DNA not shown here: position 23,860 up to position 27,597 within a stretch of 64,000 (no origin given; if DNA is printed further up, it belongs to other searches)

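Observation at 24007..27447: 1146-aa single-polypeptide nuclease-helicase: Cas4/RecB-like Fe-S nuclease + RNase-H-like exonuclease-like region + SF1B DNA2/Upf1-type helicase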

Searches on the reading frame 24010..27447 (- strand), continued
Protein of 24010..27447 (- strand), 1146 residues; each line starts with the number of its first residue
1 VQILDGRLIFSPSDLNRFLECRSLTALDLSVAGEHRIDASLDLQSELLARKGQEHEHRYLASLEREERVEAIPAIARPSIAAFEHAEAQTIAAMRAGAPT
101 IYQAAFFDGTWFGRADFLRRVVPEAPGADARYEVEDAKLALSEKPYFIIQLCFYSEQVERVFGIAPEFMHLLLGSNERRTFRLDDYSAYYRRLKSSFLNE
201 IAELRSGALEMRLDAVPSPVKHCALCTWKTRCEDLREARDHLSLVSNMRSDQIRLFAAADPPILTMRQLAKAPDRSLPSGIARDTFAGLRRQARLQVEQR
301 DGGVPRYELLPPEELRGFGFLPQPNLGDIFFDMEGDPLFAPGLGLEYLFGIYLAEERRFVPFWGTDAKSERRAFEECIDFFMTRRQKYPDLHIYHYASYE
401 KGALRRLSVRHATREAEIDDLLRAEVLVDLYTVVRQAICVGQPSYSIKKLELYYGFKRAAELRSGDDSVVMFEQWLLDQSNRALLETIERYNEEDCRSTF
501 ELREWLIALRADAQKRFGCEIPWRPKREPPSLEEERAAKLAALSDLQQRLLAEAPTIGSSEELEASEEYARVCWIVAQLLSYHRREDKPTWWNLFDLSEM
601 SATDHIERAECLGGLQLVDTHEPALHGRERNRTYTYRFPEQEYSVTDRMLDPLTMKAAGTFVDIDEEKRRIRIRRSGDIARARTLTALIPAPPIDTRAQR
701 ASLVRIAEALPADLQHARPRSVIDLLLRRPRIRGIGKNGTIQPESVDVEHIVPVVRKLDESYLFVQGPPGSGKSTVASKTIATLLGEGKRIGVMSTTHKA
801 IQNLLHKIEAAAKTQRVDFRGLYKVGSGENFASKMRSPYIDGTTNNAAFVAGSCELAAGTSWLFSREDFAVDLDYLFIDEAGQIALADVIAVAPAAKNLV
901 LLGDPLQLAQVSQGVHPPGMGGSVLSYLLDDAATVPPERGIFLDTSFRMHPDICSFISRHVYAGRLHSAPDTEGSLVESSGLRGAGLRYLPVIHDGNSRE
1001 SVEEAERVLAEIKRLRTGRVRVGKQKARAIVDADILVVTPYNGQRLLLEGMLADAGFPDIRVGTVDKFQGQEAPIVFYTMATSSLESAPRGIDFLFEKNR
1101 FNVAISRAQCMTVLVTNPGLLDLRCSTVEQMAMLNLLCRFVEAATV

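Call 21: find_encoding_contigs(protein=P0009, flank=10000, max_places=2)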
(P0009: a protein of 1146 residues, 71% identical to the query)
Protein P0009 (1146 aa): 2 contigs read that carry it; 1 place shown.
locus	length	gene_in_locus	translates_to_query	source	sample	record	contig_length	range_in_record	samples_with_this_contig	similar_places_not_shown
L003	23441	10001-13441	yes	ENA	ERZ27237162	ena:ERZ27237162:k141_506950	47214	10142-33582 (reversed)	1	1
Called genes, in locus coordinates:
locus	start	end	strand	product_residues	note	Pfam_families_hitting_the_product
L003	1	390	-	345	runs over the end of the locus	PF00144:Beta-lactamase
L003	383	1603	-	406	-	PF00933:Glyco_hydro_3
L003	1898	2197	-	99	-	PF18914:DUF5666 (weak)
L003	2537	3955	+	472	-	PF13650:Asp_protease_2, PF13975:gag-asp_proteas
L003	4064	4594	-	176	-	-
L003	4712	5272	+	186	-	-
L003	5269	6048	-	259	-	PF00561:Abhydrolase_1, PF12697:Abhydrolase_6, PF12146:Hydrolase_4 (weak)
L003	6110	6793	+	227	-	PF02586:SRAP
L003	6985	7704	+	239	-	PF03807:F420_oxidored (weak), PF14748:P5CR_dimer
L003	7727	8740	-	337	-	PF08240:ADH_N, PF00107:ADH_zinc_N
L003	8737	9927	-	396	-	PF07690:MFS_1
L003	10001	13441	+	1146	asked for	PF13482:RNase_H_2, PF13086:AAA_11 (faint), PF01443:Viral_helicase1 (faint), PF13245:AAA_19 (weak), PF13604:AAA_30, PF13087:AAA_12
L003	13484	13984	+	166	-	-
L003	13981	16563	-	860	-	PF00690:Cation_ATPase_N, PF00122:E1-E2_ATPase, PF00702:Hydrolase, PF13246:Cation_ATPase (weak), PF00689:Cation_ATPase_C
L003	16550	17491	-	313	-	PF01594:AI-2E_transport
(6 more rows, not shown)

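Call 22: find_encoding_contigs(protein=P0012, flank=10000, max_places=2)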
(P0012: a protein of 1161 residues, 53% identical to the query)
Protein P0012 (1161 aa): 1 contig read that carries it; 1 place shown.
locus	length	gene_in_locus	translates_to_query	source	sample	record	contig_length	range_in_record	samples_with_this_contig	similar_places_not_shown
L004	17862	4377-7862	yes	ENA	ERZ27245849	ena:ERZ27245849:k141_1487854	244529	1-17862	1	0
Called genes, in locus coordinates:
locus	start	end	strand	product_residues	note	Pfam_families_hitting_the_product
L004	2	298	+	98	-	?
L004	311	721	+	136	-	PF00903:Glyoxalase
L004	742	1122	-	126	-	PF00903:Glyoxalase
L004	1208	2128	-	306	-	PF02931:Neur_chan_LBD, PF02932:Neur_chan_memb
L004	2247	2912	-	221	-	PF01027:Bax1-I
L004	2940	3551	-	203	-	-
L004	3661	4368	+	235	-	PF00929:RNase_T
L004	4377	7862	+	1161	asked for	PF13482:RNase_H_2, PF13245:AAA_19 (weak), PF13604:AAA_30 (weak), PF01443:Viral_helicase1 (faint), PF13086:AAA_11 (weak), PF13087:AAA_12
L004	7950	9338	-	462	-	PF02667:SCFA_trans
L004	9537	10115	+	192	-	PF00440:TetR_N, PF16859:TetR_C_11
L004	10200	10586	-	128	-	-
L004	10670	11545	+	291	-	PF03631:Virul_fac_BrkB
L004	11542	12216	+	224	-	PF00561:Abhydrolase_1, PF12697:Abhydrolase_6, PF12146:Hydrolase_4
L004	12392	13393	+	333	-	-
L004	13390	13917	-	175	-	PF01782:RimM, PF24986:PRC_RimM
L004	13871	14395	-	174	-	PF13083:KH_KhpA-B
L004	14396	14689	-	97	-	PF00886:Ribosomal_S16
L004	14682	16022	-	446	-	PF02881:SRP54_N, PF13401:AAA_22 (weak), PF00448:SRP54, PF02978:SRP_SPB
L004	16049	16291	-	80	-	PF00550:PP-binding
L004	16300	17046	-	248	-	PF00106:adh_short, PF08659:KR, PF23441:SDR, PF13561:adh_short_C2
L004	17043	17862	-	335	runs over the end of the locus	PF00698:Acyl_transf_1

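Call 24: find_related_loci(query=A1, collection=genome_contigs, flank=10000)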
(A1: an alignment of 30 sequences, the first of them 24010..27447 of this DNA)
Query A1 (1146 aa) in genome_contigs; peptide patterns used: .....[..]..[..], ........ (x = any residue, [..] = any of these).
600 stretches matched a pattern (row limit reached: there are more); 358 encode a relative of the query (tblastn E <= 1e-3); the best 80 are kept; 80 distinct loci.
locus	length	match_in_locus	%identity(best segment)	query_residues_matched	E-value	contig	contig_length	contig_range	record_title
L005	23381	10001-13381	48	1-1142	0e+0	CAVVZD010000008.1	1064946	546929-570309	MAG: Candidatus Eremiobacteraeota bacterium isolate MFD01248.bin.1.104 genome assembly, contig: contig_6760, whole genom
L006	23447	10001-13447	43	7-1143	0e+0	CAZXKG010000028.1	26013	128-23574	MAG TPA_asm: uncultured Conexibacter sp. isolate SRP344714_co2_358 genome assembly, contig: NODE_4754_length_26013_cov_5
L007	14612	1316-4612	44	1-1145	0e+0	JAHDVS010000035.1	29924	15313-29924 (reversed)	MAG: Thermoleophilia bacterium isolate ACT1 NODE_2439_length_29924_cov_11.981017, whole genome shotgun sequence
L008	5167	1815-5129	41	8-1138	0e+0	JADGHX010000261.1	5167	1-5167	MAG: Steroidobacteraceae bacterium isolate HOG51 NODE_10838_length_5167_cov_9.111878, whole genome shotgun sequence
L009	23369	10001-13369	39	1-1138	0e+0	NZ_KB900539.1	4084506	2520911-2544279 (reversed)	Methyloversatilis universalis EHg5 Metunv2DRAFT_Scaffold1.1, whole genome shotgun sequence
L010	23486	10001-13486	39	1-1144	0e+0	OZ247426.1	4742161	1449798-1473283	MAG: Dehalococcoidia bacterium isolate a97bc163-3bbb-412f-9a64-4bc878210a30 genome assembly, chromosome: 1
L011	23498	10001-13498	40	1-1144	0e+0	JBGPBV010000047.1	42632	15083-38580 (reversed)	MAG: Vicinamibacteria bacterium isolate OBJ_0618_050_8 k141_4370764_length_42632_cov_33.4901, whole genome shotgun seque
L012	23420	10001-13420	46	1-1142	0e+0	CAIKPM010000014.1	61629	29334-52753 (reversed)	uncultured bacterium isolate B4_bin-423 genome assembly, contig: bin-423:14/70, whole genome shotgun sequence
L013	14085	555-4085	39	1-1145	0e+0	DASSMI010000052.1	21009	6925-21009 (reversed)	MAG TPA_asm: Candidatus Limnocylindrales bacterium isolate SMAG_U1194 k141_643498, whole genome shotgun sequence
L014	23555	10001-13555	36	9-1144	0e+0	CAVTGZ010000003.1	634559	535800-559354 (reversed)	MAG: uncultured Acidobacteriota bacterium isolate MFD06085.bin.2.31 genome assembly, contig: contig_183, whole genome sh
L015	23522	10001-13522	39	1-1144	0e+0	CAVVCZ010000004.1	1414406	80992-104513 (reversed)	MAG: uncultured Chloroflexia bacterium isolate MFD02242.bin.1.368 genome assembly, contig: contig_21794, whole genome sh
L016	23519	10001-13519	40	1-1146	0e+0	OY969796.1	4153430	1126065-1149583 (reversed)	MAG: uncultured Chloroflexia bacterium isolate MFD01872.bin.1.103 genome assembly, chromosome: 1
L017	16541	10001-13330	36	8-1145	0e+0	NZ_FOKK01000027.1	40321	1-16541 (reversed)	Algoriphagus aquimarinus strain DSM 23399, whole genome shotgun sequence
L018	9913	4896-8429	37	1-1144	0e+0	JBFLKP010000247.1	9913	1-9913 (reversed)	MAG: Candidatus Limnocylindrales bacterium isolate RS2.bin12 k97_451085, whole genome shotgun sequence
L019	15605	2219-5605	38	8-1144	0e+0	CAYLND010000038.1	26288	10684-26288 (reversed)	MAG TPA_asm: uncultured Acidobacteriota bacterium isolate binchicken_co185_102 genome assembly, contig: NODE_2387_length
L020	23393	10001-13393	37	1-1144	0e+0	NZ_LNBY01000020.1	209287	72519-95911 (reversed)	Erythrobacter sp. AP23 contig9, whole genome shotgun sequence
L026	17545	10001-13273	38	1-1138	0e+0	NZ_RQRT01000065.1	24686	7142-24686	Paracoccus nototheniae strain I-41R45 NODE_65_length_24686_cov_64.437151, whole genome shotgun sequence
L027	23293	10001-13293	45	1-1146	0e+0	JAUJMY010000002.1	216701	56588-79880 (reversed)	MAG: Gaiellaceae bacterium isolate YX2bin12 opera_contig_122, whole genome shotgun sequence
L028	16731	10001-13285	38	1-1146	0e+0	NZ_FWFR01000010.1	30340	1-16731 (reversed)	Oceanibacterium hippocampi strain CECT 7691, whole genome shotgun sequence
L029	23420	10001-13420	36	1-1144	0e+0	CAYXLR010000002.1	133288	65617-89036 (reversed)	MAG TPA_asm: uncultured Thermotogae bacterium isolate binchicken_co34_121 genome assembly, contig: NODE_70_length_133288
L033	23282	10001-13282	36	1-1144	0e+0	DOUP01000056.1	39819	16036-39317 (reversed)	MAG TPA_asm: Maritimibacter sp. isolate UBA9533 contig_327, whole genome shotgun sequence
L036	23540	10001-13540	40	1-1146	0e+0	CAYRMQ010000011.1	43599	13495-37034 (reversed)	MAG TPA_asm: uncultured Anaerolineaceae bacterium isolate SRP284430_co1_24 genome assembly, contig: NODE_328_length_4359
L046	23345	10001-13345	35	7-1135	5e-164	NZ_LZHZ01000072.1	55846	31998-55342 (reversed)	Mycobacterium sp. ACS1612 contig_74, whole genome shotgun sequence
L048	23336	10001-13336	36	8-1127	2e-157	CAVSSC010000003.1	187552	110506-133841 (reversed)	MAG: uncultured Actinomycetota bacterium isolate MFD05580.bin.1.114 genome assembly, contig: contig_12012, whole genome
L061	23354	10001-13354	36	8-1123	6e-144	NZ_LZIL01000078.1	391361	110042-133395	Mycobacterium sp. 852014-52450_SCH5900713 contig_8, whole genome shotgun sequence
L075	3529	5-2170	35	461-1146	3e-115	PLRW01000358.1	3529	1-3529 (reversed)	MAG: Actinomycetota bacterium isolate bog_764 73.20120700_S1D.88_contig_397696, whole genome shotgun sequence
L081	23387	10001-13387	35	8-1146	1e-176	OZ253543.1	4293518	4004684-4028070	MAG: Vicinamibacterales bacterium isolate a555a54f-759e-46d5-9286-a5a0a1e3be1d genome assembly, chromosome: 1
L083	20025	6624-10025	36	1-1145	0e+0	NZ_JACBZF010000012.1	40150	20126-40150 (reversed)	Novosphingobium marinum strain DSM 29043 Ga0373347_12, whole genome shotgun sequence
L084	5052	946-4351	37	5-1146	2e-95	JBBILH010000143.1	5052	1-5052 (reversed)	MAG: Nitrospira sp. isolate PLS170224_bin_204 NODE_6205_length_5052_cov_4.083450, whole genome shotgun sequence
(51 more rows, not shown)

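Call 39: search_protein_families(library=padloc, alignment_id=A2, max_evalue=0.00001)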
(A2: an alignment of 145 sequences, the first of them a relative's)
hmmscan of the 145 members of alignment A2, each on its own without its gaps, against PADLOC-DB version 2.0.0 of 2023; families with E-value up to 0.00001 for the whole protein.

A. member 1, L069:406-678:+ (91 aa): 0 families

B. families by the number of members that match (of 145 scanned): 121 families (the first 25 are shown)
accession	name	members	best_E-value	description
PDLC01457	WYL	5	4.5e-41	"CAS-I,CAS-II,CAS-III,CAS-IV,CAS-V,CAS-VI; associated_signaling"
PDLC01652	WYL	4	1.6e-38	"CAS-I,CAS-II,CAS-III,CAS-IV,CAS-V,CAS-VI; associated_signaling"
PDLC01766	Cas3c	3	1.1e-30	-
PDLC03960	SngC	2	2.7e-270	-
PDLC02503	BrxHI|BrxHII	2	1.4e-113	BrxHI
PDLC02501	BrxHI|BrxHII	2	1.7e-75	BrxHI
PDLC02864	DpdF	2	2.6e-18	DpdF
PDLC03928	PsyrT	2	4.5e-15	-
PDLC02896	DpdJ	2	3.6e-14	DpdJ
PDLC02870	DpdF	2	7.6e-14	DpdF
PDLC00192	HamB1|HamB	2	4.6e-13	DEAD-box helicase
PDLC03448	REase_II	2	1.2e-12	Type II restriction enzyme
PDLC01078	C3a156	2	9.8e-12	oxidoreductase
PDLC03547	REase_II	2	4.2e-11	Type II restriction enzyme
PDLC04815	PDC-S02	2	1.8e-10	-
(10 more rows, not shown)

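Call 40: search_protein_families(library=pfam, alignment_id=A2, max_evalue=0.00001)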
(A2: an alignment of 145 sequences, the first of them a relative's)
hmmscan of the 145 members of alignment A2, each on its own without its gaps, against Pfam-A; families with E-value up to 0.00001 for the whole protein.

A. member 1, L069:406-678:+ (91 aa): 0 families

B. families by the number of members that match (of 145 scanned): 82 families (the first 25 are shown)
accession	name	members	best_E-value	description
PF07690.21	MFS_1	5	2e-62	Major Facilitator Superfamily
PF13280.12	WYL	4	5.1e-23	WYL domain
PF25583.1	WCX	3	2.4e-20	WCX domain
PF07728.20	AAA_5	3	2.3e-16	AAA domain (dynein-related subfamily)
PF00296.26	Bac_luciferase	2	4.8e-48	Luciferase-like monooxygenase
PF00270.35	DEAD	2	3.7e-42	DEAD/DEAH box helicase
PF13604.12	AAA_30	2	5.1e-42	AAA domain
PF00004.35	AAA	2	2.6e-27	ATPase family associated with various cellular activities (AAA)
PF00271.37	Helicase_C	2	2.1e-25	Helicase conserved C-terminal domain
PF14041.11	Lipoprotein_21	2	5.7e-17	LppP/LprE lipoprotein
PF13245.12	AAA_19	2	6.7e-14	AAA domain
PF00083.30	Sugar_tr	2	1.1e-11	Sugar (and other) transporter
PF04997.17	RNA_pol_Rpb1_1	1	4.1e-85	RNA polymerase Rpb1, domain 1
PF08751.17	TrwC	1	6.9e-79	TrwC relaxase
PF01654.22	Cyt_bd_oxida_I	1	2.5e-78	Cytochrome bd terminal oxidase subunit I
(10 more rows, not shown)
